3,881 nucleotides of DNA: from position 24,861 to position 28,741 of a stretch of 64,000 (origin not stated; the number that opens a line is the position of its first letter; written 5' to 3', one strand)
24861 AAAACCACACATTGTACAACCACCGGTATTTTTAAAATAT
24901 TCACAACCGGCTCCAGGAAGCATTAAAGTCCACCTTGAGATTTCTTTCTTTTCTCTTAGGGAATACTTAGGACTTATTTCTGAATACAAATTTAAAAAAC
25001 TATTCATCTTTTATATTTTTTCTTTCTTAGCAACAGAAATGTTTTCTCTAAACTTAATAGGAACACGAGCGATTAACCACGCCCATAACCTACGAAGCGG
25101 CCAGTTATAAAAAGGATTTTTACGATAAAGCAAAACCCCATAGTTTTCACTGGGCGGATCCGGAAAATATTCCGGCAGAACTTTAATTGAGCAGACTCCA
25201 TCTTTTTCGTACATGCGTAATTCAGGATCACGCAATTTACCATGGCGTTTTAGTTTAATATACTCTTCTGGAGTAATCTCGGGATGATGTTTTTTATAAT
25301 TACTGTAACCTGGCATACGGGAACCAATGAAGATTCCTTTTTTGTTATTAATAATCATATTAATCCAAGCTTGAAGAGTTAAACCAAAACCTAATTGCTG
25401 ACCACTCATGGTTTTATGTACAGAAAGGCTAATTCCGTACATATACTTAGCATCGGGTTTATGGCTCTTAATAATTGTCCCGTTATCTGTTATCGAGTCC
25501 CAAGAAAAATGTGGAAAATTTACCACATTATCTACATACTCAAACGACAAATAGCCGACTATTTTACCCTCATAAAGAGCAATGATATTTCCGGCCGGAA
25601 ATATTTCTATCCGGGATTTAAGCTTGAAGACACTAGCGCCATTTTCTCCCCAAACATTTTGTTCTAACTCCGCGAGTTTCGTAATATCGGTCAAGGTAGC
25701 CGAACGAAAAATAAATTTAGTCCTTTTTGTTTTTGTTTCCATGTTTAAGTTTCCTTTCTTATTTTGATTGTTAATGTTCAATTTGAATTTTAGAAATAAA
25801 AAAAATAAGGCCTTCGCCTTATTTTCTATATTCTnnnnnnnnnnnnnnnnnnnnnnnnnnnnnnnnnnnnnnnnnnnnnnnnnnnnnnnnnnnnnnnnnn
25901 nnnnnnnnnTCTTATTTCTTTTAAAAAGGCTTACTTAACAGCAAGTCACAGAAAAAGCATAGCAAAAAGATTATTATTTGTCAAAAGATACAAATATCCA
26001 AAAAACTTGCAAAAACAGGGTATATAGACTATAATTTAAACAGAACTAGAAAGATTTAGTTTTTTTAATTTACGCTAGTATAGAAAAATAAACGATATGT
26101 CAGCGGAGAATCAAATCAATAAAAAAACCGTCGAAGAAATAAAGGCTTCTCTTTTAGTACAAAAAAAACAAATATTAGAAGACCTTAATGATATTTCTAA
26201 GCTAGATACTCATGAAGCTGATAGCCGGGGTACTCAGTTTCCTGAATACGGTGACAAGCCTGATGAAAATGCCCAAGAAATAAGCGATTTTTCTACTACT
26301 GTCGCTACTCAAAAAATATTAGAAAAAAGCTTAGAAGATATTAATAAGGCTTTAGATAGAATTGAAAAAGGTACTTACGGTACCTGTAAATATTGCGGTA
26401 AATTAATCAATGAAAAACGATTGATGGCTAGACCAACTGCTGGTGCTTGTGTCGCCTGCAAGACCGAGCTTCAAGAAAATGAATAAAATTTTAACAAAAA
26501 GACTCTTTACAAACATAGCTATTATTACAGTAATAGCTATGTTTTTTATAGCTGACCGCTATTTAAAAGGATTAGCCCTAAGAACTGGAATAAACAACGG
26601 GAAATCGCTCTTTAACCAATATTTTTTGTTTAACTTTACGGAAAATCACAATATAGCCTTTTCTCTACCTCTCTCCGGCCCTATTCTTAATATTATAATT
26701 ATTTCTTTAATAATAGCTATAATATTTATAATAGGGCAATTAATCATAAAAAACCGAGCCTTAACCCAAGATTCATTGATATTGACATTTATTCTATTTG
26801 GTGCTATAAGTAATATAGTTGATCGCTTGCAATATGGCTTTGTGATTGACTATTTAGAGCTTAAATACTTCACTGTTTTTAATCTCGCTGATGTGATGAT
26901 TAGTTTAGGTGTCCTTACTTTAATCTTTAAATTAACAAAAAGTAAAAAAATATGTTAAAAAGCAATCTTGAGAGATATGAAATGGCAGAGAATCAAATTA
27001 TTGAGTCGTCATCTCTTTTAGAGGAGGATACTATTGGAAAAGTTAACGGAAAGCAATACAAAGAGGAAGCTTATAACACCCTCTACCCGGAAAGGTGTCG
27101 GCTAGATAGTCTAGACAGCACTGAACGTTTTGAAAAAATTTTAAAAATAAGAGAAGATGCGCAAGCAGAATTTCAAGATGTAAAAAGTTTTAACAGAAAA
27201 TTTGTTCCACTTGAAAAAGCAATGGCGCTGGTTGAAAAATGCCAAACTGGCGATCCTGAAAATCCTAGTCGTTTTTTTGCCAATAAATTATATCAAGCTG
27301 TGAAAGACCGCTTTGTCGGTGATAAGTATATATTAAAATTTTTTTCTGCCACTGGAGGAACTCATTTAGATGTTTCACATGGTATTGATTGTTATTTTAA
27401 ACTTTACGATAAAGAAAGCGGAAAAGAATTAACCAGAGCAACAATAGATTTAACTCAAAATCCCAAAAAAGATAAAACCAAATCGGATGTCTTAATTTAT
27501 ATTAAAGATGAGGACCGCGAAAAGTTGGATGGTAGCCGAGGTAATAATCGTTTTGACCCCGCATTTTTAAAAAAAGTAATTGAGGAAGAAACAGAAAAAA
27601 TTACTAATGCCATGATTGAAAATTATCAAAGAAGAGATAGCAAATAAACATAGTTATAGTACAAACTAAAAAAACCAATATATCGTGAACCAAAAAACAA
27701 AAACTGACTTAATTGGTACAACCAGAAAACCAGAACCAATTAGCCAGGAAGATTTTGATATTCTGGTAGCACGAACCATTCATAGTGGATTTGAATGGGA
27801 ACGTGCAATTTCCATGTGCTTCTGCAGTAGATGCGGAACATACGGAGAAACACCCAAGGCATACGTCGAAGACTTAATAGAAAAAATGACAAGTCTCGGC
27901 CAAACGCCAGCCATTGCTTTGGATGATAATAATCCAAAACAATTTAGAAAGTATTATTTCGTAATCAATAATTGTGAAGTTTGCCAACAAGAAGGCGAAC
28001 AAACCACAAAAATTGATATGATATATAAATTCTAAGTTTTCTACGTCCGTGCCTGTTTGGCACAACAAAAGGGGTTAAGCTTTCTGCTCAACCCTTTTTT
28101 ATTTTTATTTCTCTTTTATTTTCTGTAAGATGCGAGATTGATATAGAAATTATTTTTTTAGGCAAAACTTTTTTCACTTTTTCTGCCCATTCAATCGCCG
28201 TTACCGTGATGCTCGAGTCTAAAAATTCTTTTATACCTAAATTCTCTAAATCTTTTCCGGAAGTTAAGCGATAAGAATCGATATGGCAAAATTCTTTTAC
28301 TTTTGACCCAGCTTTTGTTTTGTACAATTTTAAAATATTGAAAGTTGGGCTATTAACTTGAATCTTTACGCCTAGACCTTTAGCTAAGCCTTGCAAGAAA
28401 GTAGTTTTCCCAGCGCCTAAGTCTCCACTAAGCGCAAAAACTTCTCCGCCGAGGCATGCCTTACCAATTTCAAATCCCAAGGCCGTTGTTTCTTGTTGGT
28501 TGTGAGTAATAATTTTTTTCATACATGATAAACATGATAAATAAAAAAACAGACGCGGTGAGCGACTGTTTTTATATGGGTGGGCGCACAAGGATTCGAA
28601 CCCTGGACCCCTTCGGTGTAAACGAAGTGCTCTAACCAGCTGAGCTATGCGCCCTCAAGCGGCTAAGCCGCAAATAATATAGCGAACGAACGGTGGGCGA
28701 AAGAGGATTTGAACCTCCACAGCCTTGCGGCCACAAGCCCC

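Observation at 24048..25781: Gene pair resembling a split, reordered Elp3: GNAT-domain protein immediately upstream of a YhcC/TIGR01212-like radical SAM protein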

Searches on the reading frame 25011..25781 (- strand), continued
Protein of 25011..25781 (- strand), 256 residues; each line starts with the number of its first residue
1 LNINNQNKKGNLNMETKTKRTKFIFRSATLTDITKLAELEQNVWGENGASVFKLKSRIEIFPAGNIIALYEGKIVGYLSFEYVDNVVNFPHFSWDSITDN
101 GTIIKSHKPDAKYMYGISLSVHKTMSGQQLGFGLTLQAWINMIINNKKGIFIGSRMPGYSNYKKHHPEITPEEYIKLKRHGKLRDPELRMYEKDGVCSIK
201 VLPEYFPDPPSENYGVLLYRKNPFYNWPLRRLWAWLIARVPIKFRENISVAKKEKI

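Call 85: search_protein_families(library=ncbifam, proteins=[P0166, P0279, P0185, P0280, P0202, P0183], max_evalue=0.001)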
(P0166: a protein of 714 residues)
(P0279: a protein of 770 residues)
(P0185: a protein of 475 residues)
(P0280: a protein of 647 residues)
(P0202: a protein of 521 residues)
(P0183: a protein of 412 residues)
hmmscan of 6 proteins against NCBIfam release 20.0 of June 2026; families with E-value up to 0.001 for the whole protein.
P0166 (714 aa): 27 families (the best 25 are shown)
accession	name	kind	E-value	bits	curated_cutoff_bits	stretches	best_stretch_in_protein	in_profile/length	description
TIGR03471.1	HpnJ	equivalog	6.1e-32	111.1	577.6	1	172-366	200-392/472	hopanoid biosynthesis associated radical SAM protein HpnJ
TIGR04013.1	B12_SAM_MJ_1487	hypoth_equivalog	4.5e-29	101.5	251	1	38-224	12-206/382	TIGR04013 family B12-binding domain/radical SAM domain-containing protein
TIGR04072.2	rSAM_ladder_B12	equivalog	1.3e-28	99.9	360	1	82-336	85-346/443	lipid biosynthesis B12-binding/radical SAM protein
TIGR02026.1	BchE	equivalog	4.3e-26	91.8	481.35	1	54-426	50-447/497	magnesium-protoporphyrin IX monomethyl ester anaerobic oxidative cyclase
TIGR04014.1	B12_SAM_MJ_0865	equivalog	6.8e-26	91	360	1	81-374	55-371/434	methyl-coenzyme M reductase glutamine C-methyltransferase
TIGR04479.1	bcpD_PhpK_rSAM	subfamily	3e-25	88.6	600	1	143-340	215-410/504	PhpK family radical SAM P-methyltransferase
NF038361.1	rSAM_Sden_1168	equivalog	5.4e-25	87.9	575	1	171-367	284-479/560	Sden_1168 family B12-binding radical SAM P-methyltransferase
NF050148.1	rSAM_ApyD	equivalog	1.9e-24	86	750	1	64-363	71-395/645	RiPP biosynthesis radical SAM protein ApyD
NF033070.1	rSAM_AprD4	equivalog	1.2e-21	77.2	500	1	69-393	91-421/456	AprD4 family radical SAM diol-dehydratase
TIGR04295.1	B12_rSAM_oligo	hypoth_equivalog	7.7e-17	61.1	400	1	85-292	92-316/422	TIGR04295 family B12-binding domain-containing radical SAM protein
TIGR04367.1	HpnR_B12_rSAM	equivalog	1.3e-16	60.3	650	1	71-359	64-371/490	hopanoid C-3 methylase HpnR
TIGR04385.1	B12_rSAM_cofa1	equivalog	4e-15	56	450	1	168-338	194-363/438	B12 lower ligand biosynthesis radical SAM protein BzaD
NF045585.1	rSAM_slr0320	equivalog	4.4e-12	45.3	775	1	162-286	229-356/511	photosystem II high light acclimation radical SAM protein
NF040542.1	rSAM_RCCLKC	equivalog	6e-12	45.4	450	1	143-341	154-352/423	arsinothricin biosynthesis radical SAM protein ArsL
TIGR03975.1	rSAM_ocin_1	subfamily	1.9e-11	43.2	281.85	1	169-336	261-427/606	RiPP maturation radical SAM C-methyltransferase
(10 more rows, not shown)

P0279 (770 aa): 27 families (the best 25 are shown)
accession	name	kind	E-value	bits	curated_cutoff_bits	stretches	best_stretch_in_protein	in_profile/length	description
NF006679.0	PRK09228.1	subfamily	3.3e-84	283.1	351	1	290-716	24-431/433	guanine deaminase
TIGR02967.1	guan_deamin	equivalog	8.1e-81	272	375.4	1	293-711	2-401/401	guanine deaminase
NF005557.0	PRK07228.1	equivalog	8.7e-47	159.8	522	1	296-716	20-414/445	5'-deoxyadenosine deaminase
NF006055.0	PRK08203.1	equivalog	6.5e-34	117.2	532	1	295-669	24-391/455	8-oxoguanine deaminase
NF006549.0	PRK09045.1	equivalog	4.1e-30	104.8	540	1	299-716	31-416/444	TRZ/ATZ family hydrolase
NF009059.0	PRK12393.1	equivalog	1.5e-29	103.1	543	1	333-713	58-429/460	amidohydrolase family protein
NF004701.0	PRK06038.1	equivalog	1.7e-26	92.9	609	1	332-670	52-367/432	N-ethylammeline chlorohydrolase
NF004801.0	PRK06151.1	subfamily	1e-25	90.5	416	1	304-713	30-436/491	chlorohydrolase family protein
NF006252.0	PRK08393.1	equivalog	1.1e-24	87.3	617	1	331-671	48-365/424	N-ethylammeline chlorohydrolase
NF006269.1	PRK08418.1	equivalog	1.6e-21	76.5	320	2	542-671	255-377/408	aminofutalosine deaminase family hydrolase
NF005211.0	PRK06687.1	equivalog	2.7e-18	66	703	1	291-711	15-405/419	TRZ/ATZ family protein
NF006056.0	PRK08204.1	subfamily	7.9e-18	64.4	391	1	326-670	47-381/449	hypothetical protein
NF006681.0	PRK09229.1-2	equivalog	7.4e-17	61.2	362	1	309-717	26-427/451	formimidoylglutamate deiminase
NF012037.0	PRK15493.1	equivalog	1.6e-16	60.1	779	1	333-713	55-407/435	bifunctional S-methyl-5'-thioadenosine deaminase/S-adenosylhomocysteine deaminase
NF004995.0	PRK06380.1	subfamily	5.6e-16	58.5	567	1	333-715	50-399/418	metal-dependent hydrolase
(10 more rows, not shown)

P0185 (475 aa): 1 family
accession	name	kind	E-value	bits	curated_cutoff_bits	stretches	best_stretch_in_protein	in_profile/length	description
TIGR01575.1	rimI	equivalog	0.00066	19.8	86.4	0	347-385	59-97/132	ribosomal protein S18-alanine N-acetyltransferase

P0280 (647 aa): 1 family
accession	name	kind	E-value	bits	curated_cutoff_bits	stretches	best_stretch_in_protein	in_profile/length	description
TIGR01210.1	TIGR01210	equivalog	6.7e-27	94.5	212.15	1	70-338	8-246/313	archaeosine biosynthesis radical SAM protein RaSEA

P0202 (521 aa): 29 families (the best 25 are shown)
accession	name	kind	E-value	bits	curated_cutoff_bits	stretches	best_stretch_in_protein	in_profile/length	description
TIGR02752.1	MenG_heptapren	equivalog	6.1e-15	55.4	419.85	1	18-181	12-176/231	demethylmenaquinone methyltransferase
NF001243.0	PRK00216.1-4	equivalog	2.4e-13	50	235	1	22-181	17-178/237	demethylmenaquinone methyltransferase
NF041537.1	ArsM_AhpD_UU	exception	1.8e-11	43.4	510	1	47-156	74-181/345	arsenite methyltransferase/AhpD domain selenoprotein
NF041536.1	ArsM_DUF2284_UU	exception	3.2e-11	42.2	575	1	47-156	74-181/459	arsenite methyltransferase/DUF2284 domain selenoprotein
TIGR01934.1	MenG_MenH_UbiE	subfamily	4.8e-10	39.1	158.35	1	22-157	9-143/223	ubiquinone/menaquinone biosynthesis methyltransferase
NF001244.0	PRK00216.1-5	equivalog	2.7e-09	36.7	216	1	21-155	17-153/236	bifunctional demethylmenaquinone methyltransferase/2-methoxy-6-polyprenyl-1,4-benzoquinol methylase UbiE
NF043040.1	corrin_prot_MT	hypoth_equivalog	6.9e-09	35.5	180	1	48-156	40-148/216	corrinoid protein-associated methyltransferase CpaM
NF052510.1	methyltran_MpqE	exception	8.3e-09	35.2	335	1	22-155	16-151/234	methyl-plastoquinone biosynthesis methyltransferase MpqE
TIGR02021.1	BchM-ChlM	equivalog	1e-07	31.6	158.9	1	47-124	52-125/218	magnesium protoporphyrin IX methyltransferase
NF045667.1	MTase_DVU1556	equivalog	1.1e-07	31.5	155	1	43-155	16-119/213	DVU_1556 family methyltransferase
NF047649.1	MTase_UXPK_star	exception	1.4e-07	30.8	460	1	47-164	75-189/283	methyltransferase/UXPK-star double selenoprotein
NF001240.0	PRK00216.1-1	equivalog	3.3e-07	29.6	378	1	43-156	57-169/251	bifunctional demethylmenaquinone methyltransferase/2-methoxy-6-polyprenyl-1,4-benzoquinol methylase UbiE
TIGR01983.1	UbiG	equivalog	6.5e-07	28.9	102.95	1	49-164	49-160/228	bifunctional 2-polyprenyl-6-hydroxyphenol methylase/3-demethylubiquinol 3-O-methyltransferase UbiG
NF001242.0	PRK00216.1-3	equivalog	6.9e-07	28.9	351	1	47-165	68-186/258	bifunctional demethylmenaquinone methyltransferase/2-methoxy-6-polyprenyl-1,4-benzoquinol methylase UbiE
NF001241.0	PRK00216.1-2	equivalog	4.4e-06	26.5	327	1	11-156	10-148/231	demethylmenaquinone methyltransferase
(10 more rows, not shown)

P0183 (412 aa): 0 families

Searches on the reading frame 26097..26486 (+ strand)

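Call 87: search_protein_families(library=pfam, proteins=[window:26097-26486:+], max_evalue=0.001)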
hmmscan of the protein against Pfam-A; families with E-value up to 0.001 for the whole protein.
window:26097-26486:+ (129 aa): 1 family
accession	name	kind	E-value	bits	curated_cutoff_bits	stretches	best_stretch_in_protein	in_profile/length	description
PF01258.23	zf-dskA_traR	-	1.8e-08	34.7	24.9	1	92-125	1-34/36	Prokaryotic dksA/traR C4-type zinc finger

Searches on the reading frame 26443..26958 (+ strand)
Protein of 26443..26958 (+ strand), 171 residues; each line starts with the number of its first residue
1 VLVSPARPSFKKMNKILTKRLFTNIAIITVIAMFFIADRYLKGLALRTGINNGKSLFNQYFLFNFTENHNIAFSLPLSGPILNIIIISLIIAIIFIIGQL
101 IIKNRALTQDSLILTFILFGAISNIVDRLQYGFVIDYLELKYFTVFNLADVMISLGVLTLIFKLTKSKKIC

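Call 87: search_protein_families(library=pfam, proteins=[window:26443-26958:+], max_evalue=0.001)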
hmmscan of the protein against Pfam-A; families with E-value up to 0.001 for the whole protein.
window:26443-26958:+ (171 aa): 1 family
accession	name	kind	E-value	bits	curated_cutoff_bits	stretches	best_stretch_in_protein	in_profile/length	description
PF01252.23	Peptidase_A8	-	2.6e-21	76.8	25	1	30-164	1-140/142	Signal peptidase (SPase) II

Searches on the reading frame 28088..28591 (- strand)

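Call 87: search_protein_families(library=pfam, proteins=[window:28088-28591:-], max_evalue=0.001)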
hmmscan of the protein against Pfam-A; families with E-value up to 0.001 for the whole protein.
window:28088-28591:- (167 aa): 1 family
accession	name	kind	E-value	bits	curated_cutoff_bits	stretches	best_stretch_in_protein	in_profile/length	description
PF02367.23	TsaE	-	8.5e-37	126.4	26.6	1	30-162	2-128/128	Threonylcarbamoyl adenosine biosynthesis protein TsaE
